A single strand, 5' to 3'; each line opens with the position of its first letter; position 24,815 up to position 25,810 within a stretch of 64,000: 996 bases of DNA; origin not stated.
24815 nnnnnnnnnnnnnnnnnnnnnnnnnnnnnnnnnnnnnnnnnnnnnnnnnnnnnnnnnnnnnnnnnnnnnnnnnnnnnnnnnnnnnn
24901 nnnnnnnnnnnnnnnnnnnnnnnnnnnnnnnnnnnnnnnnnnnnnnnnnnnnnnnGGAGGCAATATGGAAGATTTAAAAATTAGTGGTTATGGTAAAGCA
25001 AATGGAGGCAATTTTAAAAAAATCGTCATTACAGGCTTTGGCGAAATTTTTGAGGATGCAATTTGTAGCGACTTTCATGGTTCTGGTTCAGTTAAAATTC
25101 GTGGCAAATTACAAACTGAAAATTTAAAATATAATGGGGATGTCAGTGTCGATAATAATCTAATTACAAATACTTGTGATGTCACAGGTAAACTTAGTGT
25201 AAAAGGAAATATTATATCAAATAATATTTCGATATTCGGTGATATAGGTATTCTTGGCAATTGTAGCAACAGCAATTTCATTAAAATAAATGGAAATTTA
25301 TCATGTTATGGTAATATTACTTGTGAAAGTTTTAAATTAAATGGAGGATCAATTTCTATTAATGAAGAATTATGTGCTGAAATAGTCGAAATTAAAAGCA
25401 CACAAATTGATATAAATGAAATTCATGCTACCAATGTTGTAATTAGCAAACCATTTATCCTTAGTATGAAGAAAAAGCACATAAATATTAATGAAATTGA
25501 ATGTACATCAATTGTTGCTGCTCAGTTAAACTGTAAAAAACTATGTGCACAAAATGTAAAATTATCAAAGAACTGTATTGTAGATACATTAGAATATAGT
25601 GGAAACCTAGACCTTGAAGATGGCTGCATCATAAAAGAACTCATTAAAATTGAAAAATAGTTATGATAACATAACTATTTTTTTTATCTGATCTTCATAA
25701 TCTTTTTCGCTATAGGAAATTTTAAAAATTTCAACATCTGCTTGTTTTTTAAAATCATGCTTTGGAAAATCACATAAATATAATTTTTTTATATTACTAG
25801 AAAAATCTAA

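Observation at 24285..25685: YhbD-like HTH protein and bactofilin pair behind twin palindromic operators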

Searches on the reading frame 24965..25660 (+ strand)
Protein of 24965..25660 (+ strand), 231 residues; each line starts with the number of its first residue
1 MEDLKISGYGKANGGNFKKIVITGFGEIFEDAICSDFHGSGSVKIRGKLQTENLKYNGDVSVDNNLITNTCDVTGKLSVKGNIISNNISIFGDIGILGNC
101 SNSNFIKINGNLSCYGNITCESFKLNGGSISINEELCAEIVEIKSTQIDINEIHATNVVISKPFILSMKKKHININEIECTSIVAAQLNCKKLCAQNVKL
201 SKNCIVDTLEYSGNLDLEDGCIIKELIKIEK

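Call 3: search_protein_families(library=pfam, proteins=[window:24965-25660:+], max_evalue=1)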
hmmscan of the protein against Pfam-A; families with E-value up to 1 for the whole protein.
window:24965-25660:+ (231 aa): 1 family
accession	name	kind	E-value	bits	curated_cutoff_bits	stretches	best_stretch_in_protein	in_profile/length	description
PF04519.19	Bactofilin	-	1.4e-05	25.7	27.9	1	35-129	5-91/98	Polymer-forming cytoskeletal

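Call 4: search_protein_families(library=ncbifam, proteins=[window:24965-25660:+], max_evalue=1)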
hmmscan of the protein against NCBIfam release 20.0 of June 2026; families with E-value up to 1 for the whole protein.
window:24965-25660:+ (231 aa): 2 families
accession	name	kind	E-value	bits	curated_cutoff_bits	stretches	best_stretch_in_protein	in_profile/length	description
NF052558.1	MBtsdlDhBudC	equivalog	0.0038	16.8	270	1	18-99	4-84/250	meso-2,3-butanediol dehydrogenase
NF005469.0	PRK07063.1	equivalog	0.059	12.9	306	1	18-159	8-152/260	SDR family oxidoreductase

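Call 8: find_homologous_proteins(query=window:24965-25657:+)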
Query window:24965-25657:+ (231 aa): 3 proteins with E <= 0.001 among 222 candidates.
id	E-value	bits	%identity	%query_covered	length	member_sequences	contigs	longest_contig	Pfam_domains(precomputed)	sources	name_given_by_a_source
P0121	2.0e-89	317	67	99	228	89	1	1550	-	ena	-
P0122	1.9e-39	154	39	99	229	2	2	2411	PF04519.20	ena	-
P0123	4.8e-28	117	60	41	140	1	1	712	-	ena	-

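Call 19: search_protein_representatives(protein=window:24965-25657:+)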
Query: 231 residues. Proteins with E-value up to 0.001 (for the whole library): 871; up to 1e-10: 148; up to 1e-30: 4. The best 150 are listed.
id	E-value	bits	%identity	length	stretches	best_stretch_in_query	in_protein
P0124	2.6e-40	155.0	46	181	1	53-229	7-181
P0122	6.0e-40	153.8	39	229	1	1-229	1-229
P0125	1.4e-35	139.5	50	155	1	84-230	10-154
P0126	8.4e-32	127.2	77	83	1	148-229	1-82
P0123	1.5e-28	116.5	57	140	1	129-229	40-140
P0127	3.3e-26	108.9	63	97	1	1-82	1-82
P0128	2.5e-25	106.0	58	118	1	137-229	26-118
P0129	1.9e-22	96.6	34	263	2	35-229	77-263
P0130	3.8e-22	95.6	45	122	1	1-111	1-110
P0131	4.3e-21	92.2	31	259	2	2-143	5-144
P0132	2.5e-18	83.1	30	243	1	2-221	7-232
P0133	1.1e-17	81.1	29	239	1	3-226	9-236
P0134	1.1e-17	81.1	53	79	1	1-78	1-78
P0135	2.5e-17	79.9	29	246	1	3-229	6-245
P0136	2.6e-17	79.8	29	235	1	2-224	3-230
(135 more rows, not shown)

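Call 26: search_protein_families(library=pfam, alignment_id=A2, max_evalue=0.01)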
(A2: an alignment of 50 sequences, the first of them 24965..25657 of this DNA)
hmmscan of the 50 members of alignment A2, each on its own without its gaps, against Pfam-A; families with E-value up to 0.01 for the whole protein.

A. member 1, window:24965-25657:+ (231 aa): 1 family
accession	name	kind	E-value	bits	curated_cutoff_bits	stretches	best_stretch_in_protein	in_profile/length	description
PF04519.19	Bactofilin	-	1.4e-05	25.7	27.9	1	35-129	5-91/98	Polymer-forming cytoskeletal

B. families by the number of members that match (of 50 scanned): 8 families
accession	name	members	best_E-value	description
PF04519.19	Bactofilin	49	1.7e-12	Polymer-forming cytoskeletal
PF10988.14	DUF2807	4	6.8e-07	Putative auto-transporter adhesin, head GIN domain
PF25084.1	LbH_EIF2B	2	0.00025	EIF2B subunit epsilon LbH domain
PF07523.18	Big_3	1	0.00079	Bacterial Ig-like domain (group 3)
PF23599.1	CILP_C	1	0.0019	Cartilage intermediate layer protein 1-like, C-terminal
PF20622.4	Big_15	1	0.002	Bacterial Ig domain (Big_16)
PF25551.1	DUF7929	1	0.0023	Domain of unknown function (DUF7929)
PF24894.1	Hexapep_GlmU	1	0.0095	GlmU-like, C-terminal hexapeptide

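Call 28: search_solved_structures(query=A2, max_evalue=1)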
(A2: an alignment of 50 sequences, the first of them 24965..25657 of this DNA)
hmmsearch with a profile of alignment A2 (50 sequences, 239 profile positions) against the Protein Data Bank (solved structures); distinct sequences matched with E-value up to 1: 7.
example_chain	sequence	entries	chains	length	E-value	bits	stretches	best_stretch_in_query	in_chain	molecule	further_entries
9cuy_g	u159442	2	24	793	1.2e-06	31.3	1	34-138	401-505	Putative tail fiber protein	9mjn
2n3d_A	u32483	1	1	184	0.0013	21.4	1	16-94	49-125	Bactofilin A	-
9wca_J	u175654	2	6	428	0.029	17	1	4-66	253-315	A8 gpJ 713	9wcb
6ria_A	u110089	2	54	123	0.044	16.4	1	61-151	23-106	bactofilin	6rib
8q2h_A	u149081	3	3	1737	0.048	16.3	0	40-149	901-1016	beta-galactosidase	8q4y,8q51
8cu9_A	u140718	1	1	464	0.094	15.3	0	199-235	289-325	Bifunctional UDP-N-acetylglucosamine diphosphorylase/glucosamine-1-phosphate N-acetyltrans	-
8jvm_F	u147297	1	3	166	0.5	12.9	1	4-40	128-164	Tip attachment protein J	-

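Call 33: predict_structure(alignment_id=A2)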
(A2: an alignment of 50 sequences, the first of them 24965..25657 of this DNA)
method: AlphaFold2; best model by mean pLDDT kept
length: 231 residues; sequences in the alignment: 50
mean_pLDDT: 97.1   pTM: 0.90
mean pLDDT of the five models: 97.1, 97.1, 96.9, 96.9, 96.7
residues with pLDDT >= 90: 218; 70-90: 13; 50-70: 0; < 50: 0
segments of 3 or more residues with pLDDT < 50: none
pLDDT, mean of each block of 10 residues (from residue 1): 96 98 98 98 99 99 98 98 98 98 94 98 97 98 98 99 86 95 98 99 98 98 98 79
secondary structure, 60 per line:
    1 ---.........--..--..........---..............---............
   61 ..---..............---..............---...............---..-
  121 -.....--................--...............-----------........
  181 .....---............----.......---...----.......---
elements in order: E4-12 E19-28 E32-45 E49-62 E66-79 E83-96 E100-114 E122-126 E129-144 E147-161 E173-185 E189-200 E205-211 E215-217 E222-228

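Call 41: fold_search(model_id=the predicted structure, library=pdb)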
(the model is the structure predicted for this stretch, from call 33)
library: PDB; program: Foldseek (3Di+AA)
matches with E <= 10: 89; with E <= 0.001: 0
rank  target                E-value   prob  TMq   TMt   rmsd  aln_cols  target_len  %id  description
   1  6n2c_B                1.6e-01  0.51  0.36  0.24   9.6       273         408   14  The Crystal Structure of Caldicellulosiruptor hydrothermalis Tapirin C-terminal domain (released 2018-12-19)
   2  2oi6_A                2.7e-01  0.15  0.18  0.13  12.1       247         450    7  E. coli GlmU- Complex with UDP-GlcNAc, CoA and GlcN-1-PO4 (released 2007-06-19)
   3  4wa0                  3.5e-01  0.35  0.37  0.27  26.0       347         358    8  The structure of a possible adhesin C-terminal domain from Caldicellulosiruptor kronotskyensis (released 2015-03-04)
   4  6n2c_A                3.7e-01  0.21  0.29  0.19  11.6       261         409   13  The Crystal Structure of Caldicellulosiruptor hydrothermalis Tapirin C-terminal domain (released 2018-12-19)
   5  1hv9_A                4.4e-01  0.08  0.18  0.12  12.2       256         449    6  STRUCTURE OF E. COLI GLMU: ANALYSIS OF PYROPHOSPHORYLASE AND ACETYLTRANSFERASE ACTIVE SITES (released 2001-02-21)
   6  9dr4                  4.4e-01  0.08  0.17  0.12  12.3       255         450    9  Crystal structure of bifunctional GlmU from Staphylococcus aureus NCTC 8325 complexed with UTP, CoA and Glc 1-P (released 2025-05-14)
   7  3twd_A                6.6e-01  0.06  0.16  0.16  12.4       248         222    8  glmuC1 in complex with an antibacterial inhibitor (released 2011-10-19)
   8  3jqy_C                7.7e-01  0.04  0.13  0.14  12.8       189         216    9  Crystal Structure of the polySia specific acetyltransferase NeuO (released 2010-08-18)
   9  8cu9                  8.5e-01  0.07  0.18  0.12  11.8       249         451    8  Crystal Structure of Bifunctional protein GlmU from Klebsiella pneumoniae subsp. pneumoniae (released 2022-05-25)
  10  3jqy_B                8.5e-01  0.04  0.14  0.14  12.6       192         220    9  Crystal Structure of the polySia specific acetyltransferase NeuO (released 2010-08-18)
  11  2qv3                  9.4e-01  0.09  0.28  0.19  11.8       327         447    7  Crystal Structure of the Helicobacter pylori Vacuolating Toxin p55 Domain (released 2007-10-23)
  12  3d8v                  1.0e+00  0.06  0.17  0.12  12.4       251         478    8  Crystal structure of GlmU from Mycobacterium tuberculosis in complex with uridine-diphosphate-N-acetylglucosamine (released 2009-03-10)
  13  4fce                  1.1e+00  0.06  0.18  0.14  11.8       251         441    6  Crystal structure of Yersinia pestis GlmU in complex with alpha-D-glucosamine 1-phosphate (GP1) (released 2012-07-11)
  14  3fww                  1.1e+00  0.06  0.16  0.12  12.4       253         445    7  The crystal structure of the bifunctional N-acetylglucosamine-1-phosphate uridyltransferase/glucosamine-1-phosphate acet (released 2009-03-24)
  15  6rib_A                1.2e+00  0.14  0.17  0.34   9.8       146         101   15  Cryo-EM reconstruction of Thermus thermophilus bactofilin double helical filaments (released 2019-07-17)
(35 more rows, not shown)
